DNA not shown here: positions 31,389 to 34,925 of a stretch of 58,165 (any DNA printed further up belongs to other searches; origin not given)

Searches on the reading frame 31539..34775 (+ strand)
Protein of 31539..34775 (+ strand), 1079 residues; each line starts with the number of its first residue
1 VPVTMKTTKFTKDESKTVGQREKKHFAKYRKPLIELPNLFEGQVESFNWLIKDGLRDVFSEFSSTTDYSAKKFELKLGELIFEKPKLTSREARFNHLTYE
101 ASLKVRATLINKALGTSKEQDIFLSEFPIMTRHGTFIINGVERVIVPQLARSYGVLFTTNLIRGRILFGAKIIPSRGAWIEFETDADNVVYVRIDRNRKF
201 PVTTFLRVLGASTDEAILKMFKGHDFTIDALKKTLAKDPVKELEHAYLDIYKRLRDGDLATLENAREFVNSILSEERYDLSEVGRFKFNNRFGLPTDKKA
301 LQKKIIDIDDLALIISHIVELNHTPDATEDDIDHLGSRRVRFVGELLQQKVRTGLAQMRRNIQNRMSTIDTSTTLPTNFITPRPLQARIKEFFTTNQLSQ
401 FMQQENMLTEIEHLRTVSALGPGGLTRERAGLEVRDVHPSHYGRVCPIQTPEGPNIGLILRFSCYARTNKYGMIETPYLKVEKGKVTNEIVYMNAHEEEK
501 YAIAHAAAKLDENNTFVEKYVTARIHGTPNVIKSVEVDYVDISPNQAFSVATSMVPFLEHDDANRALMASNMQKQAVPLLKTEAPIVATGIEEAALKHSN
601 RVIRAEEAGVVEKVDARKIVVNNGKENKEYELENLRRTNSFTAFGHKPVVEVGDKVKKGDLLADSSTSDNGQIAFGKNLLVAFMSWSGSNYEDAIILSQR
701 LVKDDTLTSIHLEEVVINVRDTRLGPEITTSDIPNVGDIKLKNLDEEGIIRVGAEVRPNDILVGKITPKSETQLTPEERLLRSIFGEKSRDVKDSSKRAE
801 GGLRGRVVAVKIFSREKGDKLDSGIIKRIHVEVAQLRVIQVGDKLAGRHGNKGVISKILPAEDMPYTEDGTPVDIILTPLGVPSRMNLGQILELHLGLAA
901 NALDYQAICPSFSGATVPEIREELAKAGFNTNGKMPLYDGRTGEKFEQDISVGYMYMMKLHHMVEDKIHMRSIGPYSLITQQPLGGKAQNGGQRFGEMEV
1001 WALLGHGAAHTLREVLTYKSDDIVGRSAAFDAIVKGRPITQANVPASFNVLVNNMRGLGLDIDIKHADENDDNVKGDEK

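Call 8: search_protein_families(library=pfam, proteins=[window:31539-34775:+], max_evalue=0.0001)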
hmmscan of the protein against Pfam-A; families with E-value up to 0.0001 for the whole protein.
window:31539-34775:+ (1079 aa): 6 families
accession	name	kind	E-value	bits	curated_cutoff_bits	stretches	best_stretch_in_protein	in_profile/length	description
PF00562.33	RNA_pol_Rpb2_6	-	1.8e-127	426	23.4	1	605-989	2-373/373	RNA polymerase Rpb2, domain 6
PF04565.21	RNA_pol_Rpb2_3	-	1.6e-24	86.3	21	1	400-467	1-67/68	RNA polymerase Rpb2, domain 3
PF04561.19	RNA_pol_Rpb2_2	-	9.4e-23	81.3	21.7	1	170-341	22-190/190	RNA polymerase Rpb2, domain 2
PF04560.25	RNA_pol_Rpb2_7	-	6.2e-22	78.3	32.1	1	991-1065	1-85/87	RNA polymerase Rpb2, domain 7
PF10385.14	RNA_pol_Rpb2_45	-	3.8e-21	75.3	28.2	1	478-543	1-66/66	RNA polymerase beta subunit external 1 domain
PF04563.20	RNA_pol_Rpb2_1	-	3.6e-16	59.8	28.2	1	39-372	2-187/203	RNA polymerase beta subunit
